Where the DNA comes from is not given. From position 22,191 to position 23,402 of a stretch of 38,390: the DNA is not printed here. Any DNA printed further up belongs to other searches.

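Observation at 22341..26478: Class III RNR operon carrying its own thiol redox relay: NrdD fused to a glutaredoxin-like domain and followed by a NADPH-motif-less thioredoxin-reductase-like flavoprotein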

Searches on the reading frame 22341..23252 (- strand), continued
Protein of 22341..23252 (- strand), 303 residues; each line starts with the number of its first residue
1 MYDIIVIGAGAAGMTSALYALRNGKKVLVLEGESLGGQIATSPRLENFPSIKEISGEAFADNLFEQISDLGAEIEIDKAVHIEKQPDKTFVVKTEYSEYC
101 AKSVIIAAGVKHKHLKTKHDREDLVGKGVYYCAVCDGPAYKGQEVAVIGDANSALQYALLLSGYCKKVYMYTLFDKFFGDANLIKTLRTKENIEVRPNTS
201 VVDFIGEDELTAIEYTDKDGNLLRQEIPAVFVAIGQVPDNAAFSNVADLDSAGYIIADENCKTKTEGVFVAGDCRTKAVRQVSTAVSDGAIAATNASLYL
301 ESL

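Call 51: find_homologous_proteins(query=A4, max_evalue=1e-20)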
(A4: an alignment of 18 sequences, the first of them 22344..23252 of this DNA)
Query A4 (18 sequences) (303 aa, profile of the alignment): 8000 proteins with E <= 1e-20 among 8000 candidates; the best 120 are listed.
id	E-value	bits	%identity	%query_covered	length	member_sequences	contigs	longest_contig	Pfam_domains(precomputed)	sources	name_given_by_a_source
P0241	4.2e-140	484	81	100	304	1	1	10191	PF01266.31,PF13450.13,PF00890.31,PF07992.21,PF00070.34,PF13738.13,PF03486.21,PF01134.29,PF12831.14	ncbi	-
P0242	6.2e-140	484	81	100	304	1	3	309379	PF01266.31,PF13450.13,PF00890.31,PF07992.21,PF00070.34,PF13738.13,PF03486.21,PF12831.14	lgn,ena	-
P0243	6.7e-140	483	81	100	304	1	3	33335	PF01266.31,PF13450.13,PF00890.31,PF07992.21,PF00070.34,PF13738.13,PF03486.21,PF01134.29,PF12831.14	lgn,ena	-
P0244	8.0e-140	483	82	100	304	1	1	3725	PF01266.31,PF13450.13,PF00890.31,PF07992.21,PF00070.34,PF13738.13,PF03486.21,PF01134.29,PF12831.14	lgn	-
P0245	1.7e-139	482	80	100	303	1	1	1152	PF01266.31,PF13450.13,PF00890.31,PF07992.21,PF13738.13,PF03486.21,PF12831.14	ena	-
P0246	1.8e-139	482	81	100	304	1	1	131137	PF01266.31,PF13450.13,PF00890.31,PF07992.21,PF00070.34,PF13738.13,PF03486.21,PF12831.14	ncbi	-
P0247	2.1e-139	482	79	100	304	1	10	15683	PF01266.31,PF00890.31,PF07992.21,PF13738.13,PF03486.21,PF12831.14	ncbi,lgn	-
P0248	6.6e-139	480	82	100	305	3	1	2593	PF01266.31,PF13450.13,PF00890.31,PF07992.21,PF00070.34,PF13738.13,PF03486.21,PF12831.14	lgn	-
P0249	8.7e-139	480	79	100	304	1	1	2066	PF01266.31,PF13450.13,PF00890.31,PF07992.21,PF00070.34,PF13738.13,PF03486.21,PF12831.14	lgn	-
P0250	1.2e-138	479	80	100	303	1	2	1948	PF01266.31,PF13450.13,PF00890.31,PF07992.21,PF13738.13,PF03486.21,PF12831.14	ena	-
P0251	1.4e-138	479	79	100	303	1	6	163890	PF01266.31,PF13450.13,PF00890.31,PF07992.21,PF13738.13,PF03486.21,PF12831.14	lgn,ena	-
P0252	1.9e-138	479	52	97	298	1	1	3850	PF01946.24,PF01266.31,PF13450.13,PF00890.31,PF07992.21,PF00070.34,PF13738.13,PF03486.21,PF01262.28,PF01134.29,PF12831.14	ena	-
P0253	2.2e-138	478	80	100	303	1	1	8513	PF01266.31,PF13450.13,PF00890.31,PF07992.21,PF00070.34,PF13738.13,PF03486.21,PF01134.29,PF12831.14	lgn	-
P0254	2.4e-138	478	82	100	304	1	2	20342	PF01266.31,PF13450.13,PF00890.31,PF07992.21,PF00070.34,PF13738.13,PF03486.21,PF12831.14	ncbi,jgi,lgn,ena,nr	ncbi:MAG: FAD-dependent oxidoreductase [Clostridia bacterium]|nr:FAD-dependent oxidoreductase [Clost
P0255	2.6e-138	478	80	100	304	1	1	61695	PF01266.31,PF00890.31,PF07992.21,PF13738.13,PF03486.21,PF12831.14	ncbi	-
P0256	2.6e-138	478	79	100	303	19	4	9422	PF01266.31,PF00890.31,PF07992.21,PF13738.13,PF03486.21,PF12831.14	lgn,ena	-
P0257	2.8e-138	478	82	100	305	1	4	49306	PF01266.31,PF13450.13,PF00890.31,PF07992.21,PF13738.13,PF03486.21,PF01134.29,PF12831.14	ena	-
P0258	3.0e-138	478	52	97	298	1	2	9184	PF01946.24,PF01266.31,PF13450.13,PF00890.31,PF07992.21,PF00070.34,PF13738.13,PF03486.21,PF01262.28,PF01134.29,PF12831.14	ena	-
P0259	3.5e-138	478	80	100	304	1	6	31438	PF01266.31,PF00890.31,PF07992.21,PF13738.13,PF03486.21,PF12831.14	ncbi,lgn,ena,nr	ncbi:MAG: FAD-dependent oxidoreductase [Clostridia bacterium]|nr:FAD-dependent oxidoreductase [Clost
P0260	3.5e-138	478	53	97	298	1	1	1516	PF01946.24,PF01266.31,PF13450.13,PF00890.31,PF07992.21,PF00070.34,PF13738.13,PF03486.21,PF01262.28,PF01134.29,PF12831.14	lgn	-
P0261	3.5e-138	478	51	97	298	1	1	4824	PF01946.24,PF01266.31,PF13450.13,PF00890.31,PF07992.21,PF00070.34,PF13738.13,PF03486.21,PF01262.28,PF01134.29,PF12831.14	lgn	-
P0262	3.7e-138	478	82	100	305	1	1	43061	PF01266.31,PF13450.13,PF00890.31,PF07992.21,PF13738.13,PF03486.21,PF12831.14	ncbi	-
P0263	3.9e-138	478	78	100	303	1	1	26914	PF01266.31,PF00890.31,PF07992.21,PF13738.13,PF03486.21,PF12831.14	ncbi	-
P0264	4.0e-138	478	49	100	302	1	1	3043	PF01946.24,PF01266.31,PF13450.13,PF00890.31,PF07992.21,PF00070.34,PF13738.13,PF03486.21,PF05834.19,PF01134.29,PF12831.14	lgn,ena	-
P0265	4.1e-138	478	53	97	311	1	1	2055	PF01946.24,PF01266.31,PF13450.13,PF00890.31,PF07992.21,PF00070.34,PF13738.13,PF03486.21,PF01262.28,PF01134.29,PF12831.14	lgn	-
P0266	4.2e-138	478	52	97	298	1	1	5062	PF01946.24,PF01266.31,PF13450.13,PF00890.31,PF07992.21,PF00070.34,PF13738.13,PF03486.21,PF01262.28,PF01134.29,PF12831.14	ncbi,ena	-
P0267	4.6e-138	477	79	100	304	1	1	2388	PF01266.31,PF13450.13,PF00890.31,PF07992.21,PF00070.34,PF13738.13,PF03486.21,PF12831.14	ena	-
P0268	4.7e-138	477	51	97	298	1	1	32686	PF01946.24,PF01266.31,PF13450.13,PF00890.31,PF07992.21,PF00070.34,PF13738.13,PF03486.21,PF01134.29,PF12831.14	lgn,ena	-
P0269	5.4e-138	477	76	100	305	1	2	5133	PF01266.31,PF13450.13,PF00890.31,PF07992.21,PF00070.34,PF13738.13,PF03486.21,PF12831.14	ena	-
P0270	5.5e-138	477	80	100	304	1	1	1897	PF01266.31,PF00890.31,PF07992.21,PF13738.13,PF03486.21,PF12831.14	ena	-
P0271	5.6e-138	477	52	97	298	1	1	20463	PF01946.24,PF01266.31,PF13450.13,PF00890.31,PF07992.21,PF00070.34,PF13738.13,PF03486.21,PF01134.29,PF12831.14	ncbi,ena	-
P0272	5.6e-138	477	80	100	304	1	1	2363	PF01266.31,PF00890.31,PF07992.21,PF13738.13,PF03486.21,PF12831.14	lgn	-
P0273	5.8e-138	477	80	100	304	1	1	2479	PF01266.31,PF13450.13,PF00890.31,PF07992.21,PF00070.34,PF13738.13,PF03486.21,PF12831.14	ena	-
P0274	6.3e-138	477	78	100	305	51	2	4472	PF01266.31,PF00890.31,PF07992.21,PF13738.13,PF03486.21,PF12831.14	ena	-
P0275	6.6e-138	477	50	100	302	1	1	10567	PF01946.24,PF01266.31,PF13450.13,PF00890.31,PF07992.21,PF00070.34,PF13738.13,PF03486.21,PF12831.14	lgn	-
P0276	6.8e-138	477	81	100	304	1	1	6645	PF01266.31,PF13450.13,PF00890.31,PF07992.21,PF13738.13,PF03486.21,PF01134.29,PF12831.14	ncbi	-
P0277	6.9e-138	477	52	97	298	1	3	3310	PF01946.24,PF01266.31,PF13450.13,PF00890.31,PF07992.21,PF00070.34,PF13738.13,PF03486.21,PF01262.28,PF01134.29,PF12831.14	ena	-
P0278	7.4e-138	477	79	100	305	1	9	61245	PF01266.31,PF00890.31,PF07992.21,PF13738.13,PF03486.21,PF12831.14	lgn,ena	-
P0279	7.5e-138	477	62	100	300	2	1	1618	PF01266.31,PF13450.13,PF00890.31,PF07992.21,PF00070.34,PF13738.13,PF03486.21,PF01134.29,PF12831.14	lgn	-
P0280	8.5e-138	477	79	100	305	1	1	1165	PF01266.31,PF13450.13,PF00890.31,PF07992.21,PF13738.13,PF03486.21,PF12831.14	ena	-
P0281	8.5e-138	477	77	100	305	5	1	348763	PF01266.31,PF00890.31,PF07992.21,PF13738.13,PF03486.21,PF12831.14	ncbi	-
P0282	8.8e-138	476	52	97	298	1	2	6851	PF01946.24,PF01266.31,PF13450.13,PF00890.31,PF07992.21,PF00070.34,PF13738.13,PF03486.21,PF01262.28,PF01134.29,PF12831.14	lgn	-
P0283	8.9e-138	476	79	100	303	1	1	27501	PF01266.31,PF13450.13,PF00890.31,PF07992.21,PF00070.34,PF13738.13,PF03486.21,PF01134.29,PF12831.14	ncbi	-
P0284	9.0e-138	476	50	100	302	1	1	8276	PF01946.24,PF01266.31,PF13450.13,PF00890.31,PF07992.21,PF00070.34,PF13738.13,PF03486.21,PF12831.14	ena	-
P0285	9.7e-138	476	51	97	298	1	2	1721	PF01946.24,PF01266.31,PF13450.13,PF00890.31,PF07992.21,PF00070.34,PF13738.13,PF03486.21,PF01134.29,PF12831.14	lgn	-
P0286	1.0e-137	476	50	100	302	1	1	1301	PF01946.24,PF01266.31,PF13450.13,PF00890.31,PF07992.21,PF00070.34,PF13738.13,PF03486.21,PF12831.14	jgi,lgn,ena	-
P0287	1.1e-137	476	78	100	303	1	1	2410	PF01266.31,PF13450.13,PF00890.31,PF07992.21,PF13738.13,PF03486.21,PF12831.14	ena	-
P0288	1.1e-137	476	79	100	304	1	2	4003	PF01266.31,PF13450.13,PF00890.31,PF07992.21,PF00070.34,PF13738.13,PF03486.21,PF01134.29,PF12831.14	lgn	-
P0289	1.1e-137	476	52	97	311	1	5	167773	PF01946.24,PF01266.31,PF13450.13,PF00890.31,PF07992.21,PF00070.34,PF13738.13,PF03486.21,PF01262.28,PF01134.29,PF12831.14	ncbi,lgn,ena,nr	ncbi:MAG: thioredoxin-disulfide reductase [Clostridia bacterium]|nr:thioredoxin-disulfide reductase 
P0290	1.1e-137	476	79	100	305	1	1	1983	PF01266.31,PF00890.31,PF07992.21,PF00070.34,PF13738.13,PF03486.21,PF12831.14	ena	-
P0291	1.2e-137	476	78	100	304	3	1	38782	PF01266.31,PF13450.13,PF00890.31,PF07992.21,PF00070.34,PF13738.13,PF03486.21,PF01134.29,PF12831.14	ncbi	-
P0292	1.2e-137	476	79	100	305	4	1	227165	PF01266.31,PF00890.31,PF07992.21,PF13738.13,PF03486.21,PF12831.14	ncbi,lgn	-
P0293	1.3e-137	476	79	100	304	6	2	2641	PF01266.31,PF00890.31,PF07992.21,PF13738.13,PF03486.21,PF12831.14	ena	-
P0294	1.4e-137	476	81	100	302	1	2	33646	PF01266.31,PF13450.13,PF00890.31,PF07992.21,PF00070.34,PF13738.13,PF03486.21,PF12831.14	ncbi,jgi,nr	ncbi:MAG: FAD-dependent oxidoreductase [Clostridiales bacterium]|nr:FAD-dependent oxidoreductase [Cl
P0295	1.4e-137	476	81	100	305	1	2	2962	PF01266.31,PF13450.13,PF00890.31,PF07992.21,PF13738.13,PF03486.21,PF12831.14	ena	-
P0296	1.5e-137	476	50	100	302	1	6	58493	PF01946.24,PF01266.31,PF13450.13,PF00890.31,PF07992.21,PF00070.34,PF13738.13,PF03486.21,PF01134.29,PF12831.14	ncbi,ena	-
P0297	1.5e-137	476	80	100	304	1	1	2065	PF01266.31,PF13450.13,PF00890.31,PF07992.21,PF00070.34,PF13738.13,PF03486.21,PF12831.14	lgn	-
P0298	1.5e-137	476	80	100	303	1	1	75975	PF01266.31,PF13450.13,PF00890.31,PF07992.21,PF00070.34,PF13738.13,PF03486.21,PF01134.29,PF12831.14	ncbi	-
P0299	1.6e-137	476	51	100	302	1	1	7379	PF01266.31,PF13450.13,PF00890.31,PF07992.21,PF00070.34,PF13738.13,PF03486.21,PF01134.29,PF12831.14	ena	-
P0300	1.6e-137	476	80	100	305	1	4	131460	PF01266.31,PF00890.31,PF07992.21,PF13738.13,PF03486.21,PF12831.14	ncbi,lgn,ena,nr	ncbi:MAG: FAD-dependent oxidoreductase [Clostridia bacterium]|nr:FAD-dependent oxidoreductase [Clost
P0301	1.6e-137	476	80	100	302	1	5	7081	PF01266.31,PF13450.13,PF00890.31,PF07992.21,PF00070.34,PF13738.13,PF03486.21,PF01134.29,PF12831.14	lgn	-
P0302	1.7e-137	476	81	100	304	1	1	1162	PF01266.31,PF13450.13,PF00890.31,PF07992.21,PF00070.34,PF13738.13,PF03486.21,PF12831.14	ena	-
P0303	1.8e-137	475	79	100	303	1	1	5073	PF01266.31,PF13450.13,PF00890.31,PF07992.21,PF00070.34,PF13738.13,PF03486.21,PF12831.14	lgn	-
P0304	1.9e-137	475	78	100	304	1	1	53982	PF01266.31,PF13450.13,PF00890.31,PF07992.21,PF13738.13,PF03486.21,PF01134.29,PF12831.14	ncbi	-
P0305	2.1e-137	475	79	100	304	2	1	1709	PF01266.31,PF00890.31,PF07992.21,PF13738.13,PF03486.21,PF12831.14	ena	-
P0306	2.2e-137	475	79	100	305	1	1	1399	PF01266.31,PF13450.13,PF00890.31,PF07992.21,PF00070.34,PF13738.13,PF03486.21,PF12831.14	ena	-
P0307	2.2e-137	475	81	100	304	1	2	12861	PF01266.31,PF13450.13,PF00890.31,PF07992.21,PF00070.34,PF13738.13,PF03486.21,PF12831.14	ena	-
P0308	2.3e-137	475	52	97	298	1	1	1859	PF01946.24,PF01266.31,PF13450.13,PF00890.31,PF07992.21,PF00070.34,PF13738.13,PF03486.21,PF01262.28,PF01134.29,PF12831.14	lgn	-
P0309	2.3e-137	475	79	100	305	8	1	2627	PF01266.31,PF13450.13,PF00890.31,PF07992.21,PF13738.13,PF03486.21,PF12831.14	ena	-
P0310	2.3e-137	475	50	100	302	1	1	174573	PF01946.24,PF01266.31,PF13450.13,PF00890.31,PF07992.21,PF00070.34,PF13738.13,PF03486.21,PF13454.13,PF05834.19,PF12831.14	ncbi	-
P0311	2.4e-137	475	50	100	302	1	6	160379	PF01946.24,PF01266.31,PF13450.13,PF00890.31,PF07992.21,PF00070.34,PF13738.13,PF03486.21,PF01134.29,PF12831.14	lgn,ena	-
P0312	2.4e-137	475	51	100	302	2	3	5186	PF01946.24,PF01266.31,PF13450.13,PF00890.31,PF07992.21,PF00070.34,PF13738.13,PF03486.21,PF12831.14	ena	-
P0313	2.5e-137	475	81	100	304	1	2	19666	PF01266.31,PF13450.13,PF00890.31,PF07992.21,PF00070.34,PF13738.13,PF03486.21,PF12831.14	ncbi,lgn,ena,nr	ncbi:MAG: FAD-dependent oxidoreductase [Clostridia bacterium]|nr:FAD-dependent oxidoreductase [Clost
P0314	2.6e-137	475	77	100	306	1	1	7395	PF01946.24,PF01266.31,PF13450.13,PF00890.31,PF07992.21,PF00070.34,PF13738.13,PF03486.21,PF01134.29,PF12831.14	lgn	-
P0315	2.6e-137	475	79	100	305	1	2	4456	PF01266.31,PF00890.31,PF07992.21,PF13738.13,PF03486.21,PF12831.14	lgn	-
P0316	2.7e-137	475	50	100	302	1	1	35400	PF01946.24,PF01266.31,PF13450.13,PF00890.31,PF07992.21,PF00070.34,PF13738.13,PF03486.21,PF12831.14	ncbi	-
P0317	2.8e-137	475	77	100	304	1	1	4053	PF01266.31,PF13450.13,PF00890.31,PF07992.21,PF13738.13,PF03486.21,PF01134.29,PF12831.14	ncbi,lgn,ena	-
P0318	2.8e-137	475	50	100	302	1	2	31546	PF01946.24,PF01266.31,PF13450.13,PF00890.31,PF07992.21,PF00070.34,PF13738.13,PF03486.21,PF01134.29,PF12831.14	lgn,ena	-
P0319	2.8e-137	475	77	100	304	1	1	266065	PF01266.31,PF13450.13,PF00890.31,PF07992.21,PF13738.13,PF03486.21,PF12831.14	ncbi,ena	-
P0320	3.0e-137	475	79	100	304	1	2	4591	PF01266.31,PF13450.13,PF00890.31,PF07992.21,PF13738.13,PF03486.21,PF12831.14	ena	-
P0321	3.0e-137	475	49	100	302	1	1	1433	PF01946.24,PF01266.31,PF13450.13,PF00890.31,PF07992.21,PF00070.34,PF13738.13,PF03486.21,PF13454.13,PF05834.19,PF12831.14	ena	-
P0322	3.1e-137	475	76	100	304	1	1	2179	PF01266.31,PF13450.13,PF00890.31,PF07992.21,PF00070.34,PF13738.13,PF03486.21,PF01134.29,PF12831.14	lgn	-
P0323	3.1e-137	475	77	100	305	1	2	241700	PF01266.31,PF13450.13,PF00890.31,PF07992.21,PF00070.34,PF13738.13,PF03486.21,PF01134.29,PF12831.14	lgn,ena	-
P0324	3.2e-137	475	77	100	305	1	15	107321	PF01266.31,PF13450.13,PF00890.31,PF07992.21,PF00070.34,PF13738.13,PF03486.21,PF01134.29,PF12831.14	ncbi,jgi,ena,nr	ncbi:MAG: FAD-dependent oxidoreductase [Clostridiales bacterium]|nr:FAD-dependent oxidoreductase [Cl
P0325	3.3e-137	475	76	100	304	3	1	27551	PF01266.31,PF13450.13,PF00890.31,PF07992.21,PF00070.34,PF13738.13,PF03486.21,PF12831.14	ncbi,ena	-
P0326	3.3e-137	475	50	100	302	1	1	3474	PF01946.24,PF01266.31,PF13450.13,PF00890.31,PF07992.21,PF00070.34,PF13738.13,PF03486.21,PF01134.29,PF12831.14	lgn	-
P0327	3.4e-137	475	51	100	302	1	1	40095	PF01946.24,PF01266.31,PF13450.13,PF00890.31,PF07992.21,PF00070.34,PF13738.13,PF03486.21,PF12831.14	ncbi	ncbi:MAG: NAD(P)/FAD-dependent oxidoreductase [Acutalibacteraceae bacterium]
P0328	3.5e-137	474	79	100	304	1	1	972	PF01266.31,PF00890.31,PF07992.21,PF13738.13,PF03486.21,PF12831.14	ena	-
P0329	3.6e-137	474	77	100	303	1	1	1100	PF01266.31,PF13450.13,PF00890.31,PF07992.21,PF00070.34,PF13738.13,PF03486.21,PF01134.29,PF12831.14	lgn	-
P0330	3.6e-137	474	77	100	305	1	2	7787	PF01266.31,PF00890.31,PF07992.21,PF13738.13,PF03486.21,PF12831.14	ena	-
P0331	3.8e-137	474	79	100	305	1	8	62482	PF01266.31,PF00890.31,PF07992.21,PF13738.13,PF03486.21,PF12831.14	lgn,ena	-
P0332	3.8e-137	474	78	100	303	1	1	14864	PF01266.31,PF13450.13,PF00890.31,PF07992.21,PF13738.13,PF03486.21,PF12831.14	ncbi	-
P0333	3.8e-137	474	51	100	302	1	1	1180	PF01946.24,PF01266.31,PF13450.13,PF00890.31,PF07992.21,PF00070.34,PF13738.13,PF03486.21,PF12831.14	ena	-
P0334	3.8e-137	474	51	100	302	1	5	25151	PF01266.31,PF13450.13,PF00890.31,PF07992.21,PF00070.34,PF13738.13,PF03486.21,PF12831.14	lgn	-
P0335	3.9e-137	474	79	100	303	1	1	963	PF01266.31,PF13450.13,PF00890.31,PF07992.21,PF00070.34,PF13738.13,PF03486.21,PF12831.14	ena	-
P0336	4.0e-137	474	50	100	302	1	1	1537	PF01946.24,PF01266.31,PF13450.13,PF00890.31,PF07992.21,PF00070.34,PF13738.13,PF03486.21,PF01134.29,PF12831.14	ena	-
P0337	4.0e-137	474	49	100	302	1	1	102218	PF13450.13,PF07992.21,PF00070.34,PF03486.21,PF13454.13,PF05834.19,PF01134.29,PF12831.14,PF01946.24,PF01266.31,PF00890.31,PF13738.13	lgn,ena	-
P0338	4.1e-137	474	77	100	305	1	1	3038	PF01266.31,PF00890.31,PF07992.21,PF13738.13,PF03486.21,PF12831.14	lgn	-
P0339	4.1e-137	474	50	100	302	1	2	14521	PF13450.13,PF07992.21,PF00070.34,PF03486.21,PF13454.13,PF05834.19,PF01134.29,PF12831.14,PF01946.24,PF01266.31,PF00890.31,PF13738.13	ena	-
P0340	4.2e-137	474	50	100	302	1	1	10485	PF01946.24,PF01266.31,PF13450.13,PF00890.31,PF07992.21,PF00070.34,PF13738.13,PF03486.21,PF12831.14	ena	-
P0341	4.3e-137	474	80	100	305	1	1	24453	PF01266.31,PF13450.13,PF00890.31,PF07992.21,PF13738.13,PF03486.21,PF12831.14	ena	-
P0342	4.4e-137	474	80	100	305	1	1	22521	PF01266.31,PF13450.13,PF00890.31,PF07992.21,PF13738.13,PF03486.21,PF12831.14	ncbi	-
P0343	4.4e-137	474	80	100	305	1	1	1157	PF01266.31,PF13450.13,PF00890.31,PF07992.21,PF13738.13,PF03486.21,PF12831.14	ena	-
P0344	4.4e-137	474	78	100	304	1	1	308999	PF01266.31,PF00890.31,PF07992.21,PF13738.13,PF03486.21,PF12831.14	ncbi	-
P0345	4.4e-137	474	76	100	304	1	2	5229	PF01266.31,PF13450.13,PF00890.31,PF07992.21,PF13738.13,PF03486.21,PF01134.29,PF12831.14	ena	-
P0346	4.5e-137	474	77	100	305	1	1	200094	PF01266.31,PF00890.31,PF07992.21,PF13738.13,PF03486.21,PF01134.29,PF12831.14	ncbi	-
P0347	4.5e-137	474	50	100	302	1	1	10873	PF01946.24,PF01266.31,PF13450.13,PF00890.31,PF07992.21,PF00070.34,PF13738.13,PF03486.21,PF12831.14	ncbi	-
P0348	4.5e-137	474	76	100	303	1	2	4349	PF01266.31,PF13450.13,PF00890.31,PF07992.21,PF13738.13,PF03486.21,PF01134.29,PF12831.14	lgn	-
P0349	4.6e-137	474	79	100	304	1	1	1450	PF01266.31,PF00890.31,PF07992.21,PF13738.13,PF03486.21,PF12831.14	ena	-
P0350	4.6e-137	474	50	100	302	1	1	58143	PF01946.24,PF01266.31,PF13450.13,PF00890.31,PF07992.21,PF00070.34,PF13738.13,PF03486.21,PF12831.14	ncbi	-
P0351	4.7e-137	474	65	94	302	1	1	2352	PF01266.31,PF13450.13,PF00890.31,PF07992.21,PF00070.34,PF13738.13,PF03486.21,PF12831.14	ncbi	-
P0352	4.7e-137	474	80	100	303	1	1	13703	PF01266.31,PF00890.31,PF07992.21,PF13738.13,PF03486.21,PF12831.14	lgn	-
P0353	4.9e-137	474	78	100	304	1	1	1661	PF01266.31,PF13450.13,PF00890.31,PF07992.21,PF00070.34,PF13738.13,PF03486.21,PF12831.14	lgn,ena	-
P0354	5.0e-137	474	77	100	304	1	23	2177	PF01266.31,PF13450.13,PF00890.31,PF07992.21,PF00070.34,PF13738.13,PF03486.21,PF12831.14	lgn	-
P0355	5.1e-137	474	63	94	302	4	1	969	PF01266.31,PF13450.13,PF00890.31,PF07992.21,PF00070.34,PF13738.13,PF03486.21,PF12831.14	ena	-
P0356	5.2e-137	474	80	100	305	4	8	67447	PF01266.31,PF00890.31,PF07992.21,PF13738.13,PF03486.21,PF12831.14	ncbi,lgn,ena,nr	ncbi:MAG: FAD-dependent oxidoreductase [Clostridia bacterium]|nr:FAD-dependent oxidoreductase [Clost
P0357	5.3e-137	474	51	100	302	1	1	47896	PF13450.13,PF07992.21,PF00070.34,PF03486.21,PF13454.13,PF05834.19,PF01134.29,PF12831.14,PF01946.24,PF01266.31,PF00890.31,PF13738.13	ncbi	-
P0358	5.3e-137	474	49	100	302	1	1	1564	PF01946.24,PF01266.31,PF13450.13,PF00890.31,PF07992.21,PF00070.34,PF13738.13,PF03486.21,PF01134.29,PF12831.14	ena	-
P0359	5.4e-137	474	65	94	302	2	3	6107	PF01266.31,PF13450.13,PF00890.31,PF07992.21,PF00070.34,PF13738.13,PF03486.21,PF12831.14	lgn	-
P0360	5.5e-137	474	51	100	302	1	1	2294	PF01946.24,PF01266.31,PF13450.13,PF00890.31,PF07992.21,PF00070.34,PF13738.13,PF03486.21,PF01134.29,PF12831.14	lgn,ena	-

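Call 65: predict_structure(alignment_id=A5)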
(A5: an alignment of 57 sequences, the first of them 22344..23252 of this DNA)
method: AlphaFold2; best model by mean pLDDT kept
length: 303 residues; sequences in the alignment: 57
mean_pLDDT: 86.2   pTM: 0.74
mean pLDDT of the five models: 86.2, 83.7, 82.2, 81.2, 81.1
residues with pLDDT >= 90: 163; 70-90: 103; 50-70: 35; < 50: 2
segments of 3 or more residues with pLDDT < 50: none
pLDDT, mean of each block of 10 residues (from residue 1): 95 95 97 72 58 71 93 93 95 96 88 76 84 78 92 82 93 79 84 93 94 95 96 72 90 81 95 68 83 97 92
secondary structure, 60 per line:
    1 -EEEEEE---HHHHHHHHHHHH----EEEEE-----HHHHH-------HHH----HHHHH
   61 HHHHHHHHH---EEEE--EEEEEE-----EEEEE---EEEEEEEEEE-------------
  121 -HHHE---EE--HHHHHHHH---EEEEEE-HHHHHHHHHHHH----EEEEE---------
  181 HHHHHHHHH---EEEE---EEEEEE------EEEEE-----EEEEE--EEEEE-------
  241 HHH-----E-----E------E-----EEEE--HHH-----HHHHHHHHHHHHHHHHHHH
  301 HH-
elements in order: E2-7 H11-22 E27-31 H37-41 H56-69 E73-76 E79-84 E90-94 E98-107 H133-140 E144-149 H151-162 E167-171 H181-189 E193-196 E200-205 E212-216 E222-226 E229-233 E268-271 H282-302
